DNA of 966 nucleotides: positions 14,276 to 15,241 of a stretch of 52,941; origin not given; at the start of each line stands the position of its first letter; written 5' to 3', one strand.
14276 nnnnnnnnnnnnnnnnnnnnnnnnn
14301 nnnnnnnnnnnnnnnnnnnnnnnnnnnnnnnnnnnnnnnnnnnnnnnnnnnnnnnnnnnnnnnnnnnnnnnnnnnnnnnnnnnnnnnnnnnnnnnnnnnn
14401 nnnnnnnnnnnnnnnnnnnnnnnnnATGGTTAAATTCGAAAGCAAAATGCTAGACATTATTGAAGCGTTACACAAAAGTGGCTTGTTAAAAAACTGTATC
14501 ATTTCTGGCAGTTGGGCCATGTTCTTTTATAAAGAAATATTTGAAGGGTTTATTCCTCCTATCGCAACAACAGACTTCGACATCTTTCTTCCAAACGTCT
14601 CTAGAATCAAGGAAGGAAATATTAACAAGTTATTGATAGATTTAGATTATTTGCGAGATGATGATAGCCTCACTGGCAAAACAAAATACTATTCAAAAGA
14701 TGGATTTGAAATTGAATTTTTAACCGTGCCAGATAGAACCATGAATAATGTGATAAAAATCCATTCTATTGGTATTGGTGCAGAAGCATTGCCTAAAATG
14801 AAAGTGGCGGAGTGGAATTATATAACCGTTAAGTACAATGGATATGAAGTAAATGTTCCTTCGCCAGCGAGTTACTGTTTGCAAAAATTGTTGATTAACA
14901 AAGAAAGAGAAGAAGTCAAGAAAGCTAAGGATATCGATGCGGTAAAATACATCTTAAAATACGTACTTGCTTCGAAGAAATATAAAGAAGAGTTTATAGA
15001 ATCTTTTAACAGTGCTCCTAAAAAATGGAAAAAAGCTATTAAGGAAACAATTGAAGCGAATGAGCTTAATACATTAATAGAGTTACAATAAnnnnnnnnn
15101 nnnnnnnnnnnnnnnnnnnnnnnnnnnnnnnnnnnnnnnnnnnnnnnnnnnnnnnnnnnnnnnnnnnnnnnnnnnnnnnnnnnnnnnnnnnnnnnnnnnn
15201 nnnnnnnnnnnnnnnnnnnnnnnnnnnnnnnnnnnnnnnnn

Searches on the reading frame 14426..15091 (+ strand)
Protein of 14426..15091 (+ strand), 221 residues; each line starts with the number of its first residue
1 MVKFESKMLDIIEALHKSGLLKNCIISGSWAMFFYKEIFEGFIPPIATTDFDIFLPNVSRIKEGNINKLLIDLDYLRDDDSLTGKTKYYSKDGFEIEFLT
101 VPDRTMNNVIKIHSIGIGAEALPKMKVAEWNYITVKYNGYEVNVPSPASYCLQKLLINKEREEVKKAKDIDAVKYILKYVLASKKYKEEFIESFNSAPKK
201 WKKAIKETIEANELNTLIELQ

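Call 4: search_protein_families(library=pfam, proteins=[window:14426-15091:+], max_evalue=1)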
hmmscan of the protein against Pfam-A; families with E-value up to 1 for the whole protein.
window:14426-15091:+ (221 aa): 4 families
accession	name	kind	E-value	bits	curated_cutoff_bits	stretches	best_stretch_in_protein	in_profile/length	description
PF12281.14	NTP_transf_8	-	1.6e-19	71.2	26.3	1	9-196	4-215/218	Nucleotidyltransferase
PF21705.3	p55_CTD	-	0.044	14.7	27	1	142-195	8-59/80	p55, C-terminal domain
PF06436.16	Pneumovirus_M2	-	0.062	13.2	25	1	147-211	66-139/159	Pneumovirus matrix protein 2 (M2)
PF21490.2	PB2_cap-binding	-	0.095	13.2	27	0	46-113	4-70/121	Polymerase basic protein 2, cap-binding domain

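Call 5: search_protein_families(library=ncbifam, proteins=[window:14426-15091:+], max_evalue=1)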
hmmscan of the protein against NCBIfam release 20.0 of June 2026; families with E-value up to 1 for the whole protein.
window:14426-15091:+ (221 aa): 0 families

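Call 6: search_protein_families(library=padloc, proteins=[window:14426-15091:+], max_evalue=1)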
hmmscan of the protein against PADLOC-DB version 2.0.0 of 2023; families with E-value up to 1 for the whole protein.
window:14426-15091:+ (221 aa): 0 families

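Call 7: search_protein_families(library=phrogs, proteins=[window:14426-15091:+], max_evalue=0.1)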
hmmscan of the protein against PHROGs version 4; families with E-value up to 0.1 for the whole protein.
window:14426-15091:+ (221 aa): 0 families

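Call 8: search_solved_structures(query=window:14426-15091:+, max_evalue=1, show_alignments=2)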
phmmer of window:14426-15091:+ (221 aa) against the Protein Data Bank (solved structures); distinct sequences matched with E-value up to 1: 14.
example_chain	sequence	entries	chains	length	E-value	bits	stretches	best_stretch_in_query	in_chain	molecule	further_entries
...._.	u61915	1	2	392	0.04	16.9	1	95-196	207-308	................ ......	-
4fey_A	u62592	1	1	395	0.04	16.9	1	95-196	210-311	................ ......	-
1dqy_A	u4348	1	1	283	0.51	13.3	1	89-151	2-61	PROTEIN (ANTIGEN 85-C)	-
4qe3_A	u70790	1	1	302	0.52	13.3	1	89-151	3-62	Diacylglycerol acyltransferase/mycolyltransferase Ag85C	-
4qdu_A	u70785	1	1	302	0.52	13.3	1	89-151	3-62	Diacylglycerol acyltransferase/mycolyltransferase Ag85C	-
4qdo_A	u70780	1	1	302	0.52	13.3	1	89-151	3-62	Diacylglycerol acyltransferase/mycolyltransferase Ag85C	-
4qdz_A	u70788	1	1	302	0.52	13.3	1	89-151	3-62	Diacylglycerol acyltransferase/mycolyltransferase Ag85C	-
4mql_A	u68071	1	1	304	0.52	13.2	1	89-151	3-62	Diacylglycerol acyltransferase/mycolyltransferase Ag85C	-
4mqm_A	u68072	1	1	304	0.52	13.2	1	89-151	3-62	Diacylglycerol acyltransferase/mycolyltransferase Ag85C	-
3hrh_A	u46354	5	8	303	0.56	13.1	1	89-151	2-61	Antigen 85-C | Diacylglycerol acyltransferase/mycolyltransferase Ag85C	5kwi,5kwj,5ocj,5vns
1va5_A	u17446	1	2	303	0.56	13.1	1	89-151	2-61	Antigen 85-C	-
4qdx_A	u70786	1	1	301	0.61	13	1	89-151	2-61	Diacylglycerol acyltransferase/mycolyltransferase Ag85C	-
4qdt_A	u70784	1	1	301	0.61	13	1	89-151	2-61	Diacylglycerol acyltransferase/mycolyltransferase Ag85C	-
4qek_A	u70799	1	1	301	0.61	13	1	89-151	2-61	Diacylglycerol acyltransferase/mycolyltransferase Ag85C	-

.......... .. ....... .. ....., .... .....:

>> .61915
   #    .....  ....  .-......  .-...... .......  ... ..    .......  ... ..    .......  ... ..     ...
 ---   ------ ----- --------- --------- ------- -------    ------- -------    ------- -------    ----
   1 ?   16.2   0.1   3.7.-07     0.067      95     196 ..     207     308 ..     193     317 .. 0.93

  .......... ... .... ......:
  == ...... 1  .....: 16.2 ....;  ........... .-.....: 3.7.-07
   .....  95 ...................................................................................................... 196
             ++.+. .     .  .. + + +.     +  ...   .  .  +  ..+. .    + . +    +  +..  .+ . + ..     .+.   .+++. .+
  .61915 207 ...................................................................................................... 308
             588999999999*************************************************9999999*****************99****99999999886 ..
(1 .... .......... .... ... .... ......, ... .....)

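Call 11: find_homologous_proteins(query=window:14426-15091:+)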
Query window:14426-15091:+ (221 aa): 142 proteins with E <= 0.001 among 388 candidates; the best 120 are listed.
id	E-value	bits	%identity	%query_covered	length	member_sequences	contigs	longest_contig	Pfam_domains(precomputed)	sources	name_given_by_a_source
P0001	1.0e-140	485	100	100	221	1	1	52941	PF12281.15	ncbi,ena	-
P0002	4.5e-140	482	100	100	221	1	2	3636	PF12281.15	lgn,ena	-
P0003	1.3e-139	481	99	100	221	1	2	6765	PF12281.15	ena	-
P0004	1.3e-130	452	90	100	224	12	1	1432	PF12281.15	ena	-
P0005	2.6e-130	451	90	100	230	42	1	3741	PF12281.15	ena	-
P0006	3.3e-130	450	90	100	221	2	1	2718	PF12281.15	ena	-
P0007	1.8e-129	448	91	100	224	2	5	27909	PF12281.15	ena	-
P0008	2.2e-129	448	89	100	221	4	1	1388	PF12281.15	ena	-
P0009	2.6e-129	447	91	100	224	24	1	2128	PF12281.15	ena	-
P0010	1.9e-128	444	90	100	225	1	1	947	PF12281.15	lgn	-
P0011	3.0e-128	444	90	100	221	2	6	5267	PF12281.15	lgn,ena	-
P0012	3.7e-128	444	89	100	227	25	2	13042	PF12281.15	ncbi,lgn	-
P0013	6.5e-128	443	91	99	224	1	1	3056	PF12281.15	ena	-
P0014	1.2e-127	442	90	99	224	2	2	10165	PF12281.15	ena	-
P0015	1.9e-127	441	90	100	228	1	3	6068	PF12281.15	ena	-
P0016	4.0e-127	440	88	100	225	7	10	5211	PF12281.15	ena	-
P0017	1.3e-125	435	87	100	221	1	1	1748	PF12281.15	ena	-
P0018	3.9e-124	430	88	100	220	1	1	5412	PF12281.15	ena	-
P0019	3.9e-124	430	87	100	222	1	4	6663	PF12281.15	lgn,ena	-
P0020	4.2e-124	430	91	96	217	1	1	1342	PF12281.15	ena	-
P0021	1.1e-123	429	87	100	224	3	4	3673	PF12281.15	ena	-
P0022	2.7e-123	428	85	100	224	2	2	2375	PF12281.15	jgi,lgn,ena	-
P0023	3.8e-123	427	86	100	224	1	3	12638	PF12281.15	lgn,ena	-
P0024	5.5e-123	427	85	100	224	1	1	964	PF12281.15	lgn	-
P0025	7.9e-122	423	85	100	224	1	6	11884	PF12281.15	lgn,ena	-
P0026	7.2e-121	420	83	100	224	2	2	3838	PF12281.15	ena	-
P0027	2.6e-120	418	84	100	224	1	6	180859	PF12281.15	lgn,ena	-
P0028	6.5e-120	417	83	100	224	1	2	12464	PF12281.15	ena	-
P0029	1.0e-119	416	86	97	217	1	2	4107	PF12281.15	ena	-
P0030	1.8e-119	415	84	100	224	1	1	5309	PF12281.15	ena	-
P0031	1.6e-118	412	84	100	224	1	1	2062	PF12281.15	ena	-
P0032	1.7e-118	412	83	100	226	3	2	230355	PF12281.15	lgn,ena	-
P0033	2.7e-118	411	84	100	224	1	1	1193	PF12281.15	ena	-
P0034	3.2e-118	411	81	100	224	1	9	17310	PF12281.15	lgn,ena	-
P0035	4.2e-118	411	81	100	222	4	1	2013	PF12281.15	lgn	-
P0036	4.7e-118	410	82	100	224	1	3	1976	PF12281.15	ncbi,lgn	-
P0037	4.3e-117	407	81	100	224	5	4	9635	PF12281.15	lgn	-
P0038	3.1e-116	405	81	100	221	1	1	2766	PF12281.15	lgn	-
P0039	7.9e-116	403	81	100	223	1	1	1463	PF12281.15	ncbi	-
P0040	4.1e-115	401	80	100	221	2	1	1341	PF12281.15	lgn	-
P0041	6.5e-115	400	80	100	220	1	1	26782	PF12281.15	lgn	-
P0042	8.2e-115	400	80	100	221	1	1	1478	PF12281.15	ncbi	-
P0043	8.8e-115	400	81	100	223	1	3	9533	PF12281.15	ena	-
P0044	1.2e-114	399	84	96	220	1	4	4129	PF12281.15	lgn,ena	-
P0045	1.2e-114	399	81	100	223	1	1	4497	PF12281.15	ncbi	-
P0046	1.7e-114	399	81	100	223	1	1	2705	PF12281.15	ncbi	-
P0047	1.7e-114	399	81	100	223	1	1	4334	PF12281.15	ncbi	-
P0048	2.2e-114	398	89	89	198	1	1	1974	PF12281.15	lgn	-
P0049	2.4e-114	398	80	100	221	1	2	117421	PF12281.15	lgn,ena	-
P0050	7.7e-114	397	81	100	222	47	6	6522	PF12281.15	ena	-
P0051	4.5e-113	394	79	100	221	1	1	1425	PF12281.15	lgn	-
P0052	1.3e-112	393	81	99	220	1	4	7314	PF12281.15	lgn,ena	-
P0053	1.8e-111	389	79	99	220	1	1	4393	PF12281.15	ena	-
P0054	3.2e-111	388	75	100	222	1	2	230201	PF12281.15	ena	-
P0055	2.9e-109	382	80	97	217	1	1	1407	PF12281.15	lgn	-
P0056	3.5e-109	381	76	100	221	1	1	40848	PF12281.15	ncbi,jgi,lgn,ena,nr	ncbi:MAG: hypothetical protein E7175_05020 [Erysipelotrichaceae bacterium]|nr:hypothetical protein [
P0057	6.1e-109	381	89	86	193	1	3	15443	PF12281.15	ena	-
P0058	1.8e-107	376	88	86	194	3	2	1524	PF12281.15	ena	-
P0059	5.5e-107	374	76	99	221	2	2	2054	PF12281.15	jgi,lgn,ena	-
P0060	1.9e-106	373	75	100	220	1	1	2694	PF12281.15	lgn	-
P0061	3.3e-106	372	87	85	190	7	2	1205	PF12281.15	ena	-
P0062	3.2e-104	365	74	100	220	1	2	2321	PF12281.15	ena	-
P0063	4.8e-104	365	72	99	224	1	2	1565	PF12281.15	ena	-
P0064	2.1e-103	363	74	100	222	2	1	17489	PF12281.15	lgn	-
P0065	2.9e-100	352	70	99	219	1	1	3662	PF12281.15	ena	-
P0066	9.6e-99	347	72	97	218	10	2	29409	PF12281.15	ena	-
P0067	8.2e-98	344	92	77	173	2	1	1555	PF12281.15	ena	-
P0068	8.1e-96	338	69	97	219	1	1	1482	PF12281.15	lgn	-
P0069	1.3e-94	334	68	97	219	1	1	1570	PF12281.15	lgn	-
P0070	7.9e-94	331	66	99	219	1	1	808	PF12281.15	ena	-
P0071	1.2e-93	331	68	99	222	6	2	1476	PF12281.15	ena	-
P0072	1.3e-91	324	65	99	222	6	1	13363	PF12281.15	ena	-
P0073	2.1e-91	323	63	99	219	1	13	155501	PF12281.15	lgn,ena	-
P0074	6.7e-91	322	66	99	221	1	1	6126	PF12281.15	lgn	-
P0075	8.9e-90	318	75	86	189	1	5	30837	PF12281.15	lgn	-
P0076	2.3e-89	317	63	99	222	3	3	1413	PF12281.15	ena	-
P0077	9.0e-89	315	65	99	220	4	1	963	PF12281.15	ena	-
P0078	4.8e-86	306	66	94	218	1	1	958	PF12281.15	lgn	-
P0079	9.9e-85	302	61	99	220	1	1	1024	PF12281.15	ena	-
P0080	2.4e-84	300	63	97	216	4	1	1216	PF12281.15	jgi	-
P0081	3.8e-83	296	61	99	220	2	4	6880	PF12281.15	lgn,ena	-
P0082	8.8e-83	295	99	63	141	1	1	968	PF12281.15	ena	-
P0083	1.6e-82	294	62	97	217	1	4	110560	PF12281.15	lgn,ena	-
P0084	2.5e-82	294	63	97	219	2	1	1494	PF12281.15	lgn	-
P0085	8.2e-82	292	60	97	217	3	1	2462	PF12281.15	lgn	-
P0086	3.3e-81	290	61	97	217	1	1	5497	PF12281.15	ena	-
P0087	6.6e-81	289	60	97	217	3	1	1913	PF12281.15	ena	-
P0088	6.5e-80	286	61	97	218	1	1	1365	PF12281.15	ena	-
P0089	1.2e-76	275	59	97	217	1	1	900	PF12281.15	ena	-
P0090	8.0e-76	273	56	99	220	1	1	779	PF12281.15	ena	-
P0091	2.2e-75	271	90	62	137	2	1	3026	PF12281.15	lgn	-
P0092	8.6e-73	263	66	81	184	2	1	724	PF12281.15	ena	-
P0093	2.3e-71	258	60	85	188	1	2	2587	PF12281.15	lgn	-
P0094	6.5e-71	256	89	59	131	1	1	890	PF12281.15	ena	-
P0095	5.5e-70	253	55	97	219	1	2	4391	PF12281.15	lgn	-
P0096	2.2e-68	248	58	83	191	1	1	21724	PF12281.15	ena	-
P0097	4.3e-68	247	54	97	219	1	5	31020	PF12281.15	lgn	-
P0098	2.2e-67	245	53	96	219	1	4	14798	PF12281.15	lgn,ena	-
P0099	3.6e-67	244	53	97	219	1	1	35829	PF12281.15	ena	-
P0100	5.4e-67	244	53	97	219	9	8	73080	PF12281.15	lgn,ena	-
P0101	8.3e-67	243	52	94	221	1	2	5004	PF12281.15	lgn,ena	-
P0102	8.3e-67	243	52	97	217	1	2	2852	PF12281.15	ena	-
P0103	1.3e-66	242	85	58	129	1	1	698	PF12281.15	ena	-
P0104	1.4e-66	242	51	97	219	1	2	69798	PF12281.15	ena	-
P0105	1.5e-66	242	52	97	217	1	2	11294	PF12281.15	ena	-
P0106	1.8e-66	242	51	97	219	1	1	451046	PF12281.15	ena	-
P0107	2.0e-66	242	53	98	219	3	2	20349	PF12281.15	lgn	-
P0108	7.0e-66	240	52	96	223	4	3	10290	PF12281.15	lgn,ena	-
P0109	8.4e-66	240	53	95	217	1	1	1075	PF12281.15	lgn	-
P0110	1.5e-65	239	53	97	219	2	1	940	PF12281.15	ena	-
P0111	3.1e-65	238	52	97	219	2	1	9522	PF12281.15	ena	-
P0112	4.7e-65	237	51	97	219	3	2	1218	PF12281.15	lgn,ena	-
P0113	1.6e-64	236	51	97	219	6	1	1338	PF12281.15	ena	-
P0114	1.7e-64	235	51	97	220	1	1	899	PF12281.15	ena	-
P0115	2.4e-64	235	50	97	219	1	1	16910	PF12281.15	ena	-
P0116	4.6e-64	234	53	94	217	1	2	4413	PF12281.15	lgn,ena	-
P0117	7.3e-64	233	52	95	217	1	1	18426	PF12281.15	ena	-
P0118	1.2e-63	233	52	97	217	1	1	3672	PF12281.15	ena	-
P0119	2.8e-63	232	50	97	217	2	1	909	PF12281.15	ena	-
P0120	6.1e-63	230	52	94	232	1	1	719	PF12281.15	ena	-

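Call 12: find_encoding_contigs(protein=P0027, flank=6000, max_places=3)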
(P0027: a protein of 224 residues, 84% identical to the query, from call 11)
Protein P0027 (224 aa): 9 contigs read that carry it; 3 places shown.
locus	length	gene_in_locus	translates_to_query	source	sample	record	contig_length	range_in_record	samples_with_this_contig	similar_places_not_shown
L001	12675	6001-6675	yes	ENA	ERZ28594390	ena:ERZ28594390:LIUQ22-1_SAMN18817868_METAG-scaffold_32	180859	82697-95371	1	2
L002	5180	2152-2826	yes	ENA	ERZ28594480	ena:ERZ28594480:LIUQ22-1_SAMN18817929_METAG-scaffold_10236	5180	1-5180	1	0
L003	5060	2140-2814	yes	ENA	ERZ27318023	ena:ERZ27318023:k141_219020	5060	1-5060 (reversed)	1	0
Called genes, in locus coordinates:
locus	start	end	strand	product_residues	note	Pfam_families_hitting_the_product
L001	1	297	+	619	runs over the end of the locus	PF03572:Peptidase_S41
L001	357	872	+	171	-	-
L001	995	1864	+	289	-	PF02645:DegV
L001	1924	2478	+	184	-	-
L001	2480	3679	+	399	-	PF03315:SDH_beta, PF03313:SDH_alpha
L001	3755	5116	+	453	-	PF02127:Peptidase_M18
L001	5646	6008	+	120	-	-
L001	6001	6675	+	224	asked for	PF12281:NTP_transf_8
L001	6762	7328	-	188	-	PF06177:QueT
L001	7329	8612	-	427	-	PF02492:cobW, PF07683:CobW_C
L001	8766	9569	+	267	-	-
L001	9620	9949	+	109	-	-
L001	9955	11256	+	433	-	PF00999:Na_H_Exchanger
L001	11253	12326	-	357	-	PF11187:Mbeg1-like, PF00561:Abhydrolase_1 (weak)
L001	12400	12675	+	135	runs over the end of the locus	-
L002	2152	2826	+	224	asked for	PF12281:NTP_transf_8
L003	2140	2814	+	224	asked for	PF12281:NTP_transf_8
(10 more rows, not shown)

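Call 13: find_encoding_contigs(protein=P0054, flank=6000, max_places=2)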
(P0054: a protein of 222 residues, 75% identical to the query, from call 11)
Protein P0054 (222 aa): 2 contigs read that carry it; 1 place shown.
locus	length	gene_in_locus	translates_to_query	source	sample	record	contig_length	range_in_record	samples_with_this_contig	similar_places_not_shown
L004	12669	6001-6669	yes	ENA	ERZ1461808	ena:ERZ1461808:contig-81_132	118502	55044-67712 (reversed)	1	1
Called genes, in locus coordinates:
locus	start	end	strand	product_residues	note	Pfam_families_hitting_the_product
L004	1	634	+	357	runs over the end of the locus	PF00266:Aminotran_5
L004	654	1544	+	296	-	PF04991:LicD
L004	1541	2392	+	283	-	PF04991:LicD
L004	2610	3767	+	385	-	PF13304:AAA_21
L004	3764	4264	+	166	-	-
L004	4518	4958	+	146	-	PF00572:Ribosomal_L13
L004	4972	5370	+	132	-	PF00380:Ribosomal_S9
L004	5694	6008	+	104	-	PF20586:DUF6788 (weak)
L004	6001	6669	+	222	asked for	PF12281:NTP_transf_8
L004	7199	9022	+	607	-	PF13306:LRR_5, PF23952:LRR_EndoS (faint), PF12799:LRR_4 (faint), PF13306:LRR_5, PF13855:LRR_8 (weak), PF13306:LRR_5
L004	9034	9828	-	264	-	PF14249:Tocopherol_cycl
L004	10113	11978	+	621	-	PF13727:CoA_binding_3, PF01073:3Beta_HSD, PF01370:Epimerase, PF02719:Polysacc_synt_2, PF04321:RmlD_sub_bind, PF07993:NAD_binding_4 (weak), PF16363:GDP_Man_Dehyd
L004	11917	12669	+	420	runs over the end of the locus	PF01041:DegT_DnrJ_EryC1, PF01212:Beta_elim_lyase (weak)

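Call 14: find_encoding_contigs(protein=P0073, flank=6000, max_places=3)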
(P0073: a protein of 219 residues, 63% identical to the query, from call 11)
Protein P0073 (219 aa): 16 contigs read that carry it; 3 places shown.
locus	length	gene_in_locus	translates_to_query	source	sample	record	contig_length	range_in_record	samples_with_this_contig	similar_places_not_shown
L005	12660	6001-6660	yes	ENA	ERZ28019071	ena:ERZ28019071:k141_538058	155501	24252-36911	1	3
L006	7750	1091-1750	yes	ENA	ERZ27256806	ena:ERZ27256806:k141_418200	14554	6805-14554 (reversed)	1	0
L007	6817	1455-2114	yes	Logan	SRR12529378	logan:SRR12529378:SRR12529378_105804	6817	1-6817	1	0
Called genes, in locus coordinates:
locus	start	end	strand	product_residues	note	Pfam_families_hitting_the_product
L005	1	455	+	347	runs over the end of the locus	PF00528:BPD_transp_1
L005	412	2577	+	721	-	PF12911:OppC_N (weak), PF00528:BPD_transp_1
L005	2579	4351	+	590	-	PF00005:ABC_tran, PF13304:AAA_21, PF08352:oligo_HPY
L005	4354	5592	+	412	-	PF00005:ABC_tran, PF08352:oligo_HPY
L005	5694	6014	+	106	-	-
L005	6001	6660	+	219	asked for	PF12281:NTP_transf_8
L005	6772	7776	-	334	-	PF00005:ABC_tran, PF02463:SMC_N (faint)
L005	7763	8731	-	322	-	PF02653:BPD_transp_2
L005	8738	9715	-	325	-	PF04392:ABC_sub_bind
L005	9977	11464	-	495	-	PF08903:DUF1846, PF20921:DUF1846_C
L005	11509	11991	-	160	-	-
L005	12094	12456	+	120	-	-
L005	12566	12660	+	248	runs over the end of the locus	PF20434:BD-FAE, PF07859:Abhydrolase_3 (weak), PF00326:Peptidase_S9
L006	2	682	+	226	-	?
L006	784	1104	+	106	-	-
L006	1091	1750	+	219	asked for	PF12281:NTP_transf_8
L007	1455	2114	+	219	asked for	PF12281:NTP_transf_8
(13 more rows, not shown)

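Call 34: find_related_loci(query=A2, collection=genome_contigs, flank=6000)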
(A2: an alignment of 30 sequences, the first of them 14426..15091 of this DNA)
Query A2 (221 aa) in genome_contigs; peptide patterns used: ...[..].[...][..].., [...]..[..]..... (x = any residue, [..] = any of these).
73 stretches matched a pattern; 8 encode a relative of the query (tblastn E <= 1e-3); 8 distinct loci.
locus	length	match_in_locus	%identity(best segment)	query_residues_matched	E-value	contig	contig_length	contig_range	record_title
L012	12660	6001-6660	89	1-220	8e-134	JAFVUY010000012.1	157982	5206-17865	MAG: Bacilli bacterium isolate RGIG5418 Sheep_Colon-4__c42421, whole genome shotgun sequence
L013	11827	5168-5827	76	1-220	3e-115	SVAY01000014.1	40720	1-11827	MAG: Erysipelotrichaceae bacterium isolate SIG214 NODE_354_length_40720_cov_287.683537, whole genome shotgun sequence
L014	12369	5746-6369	45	3-208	2e-52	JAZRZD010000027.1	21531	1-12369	MAG: Bacilli bacterium isolate T1900044948_TA20190001.MAGScoT_cleanbin_000098 SGB_3515_k141_1942314, whole genome shotgu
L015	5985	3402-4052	40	1-217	1e-46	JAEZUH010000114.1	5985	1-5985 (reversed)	MAG: Bacillota bacterium isolate OH_PDB_81 k127_969531, whole genome shotgun sequence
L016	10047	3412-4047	39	4-214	4e-44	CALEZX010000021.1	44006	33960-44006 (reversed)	MAG TPA_asm: uncultured Bacillales bacterium isolate SRR6007447_bin.13_CONCOCT_v1.1_MAG genome assembly, contig: ERZ7241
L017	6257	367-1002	37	4-214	1e-41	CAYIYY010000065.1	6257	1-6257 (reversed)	MAG TPA_asm: uncultured Candidatus Izemoplasmatales bacterium isolate ERP122455_co1_48 genome assembly, contig: NODE_468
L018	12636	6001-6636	36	4-214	3e-40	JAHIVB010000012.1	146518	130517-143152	MAG: Bacillota bacterium isolate MM_PC_MetaG.mb.5 MM_PC_MetaG.mb.5_k141_1276545, whole genome shotgun sequence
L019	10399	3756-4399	36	4-219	1e-32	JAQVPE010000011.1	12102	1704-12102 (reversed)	MAG: Candidatus Izemoplasmatales bacterium isolate STF1_197 NODE_15848_length_12102_cov_3.888267_Sandtown_F1, whole geno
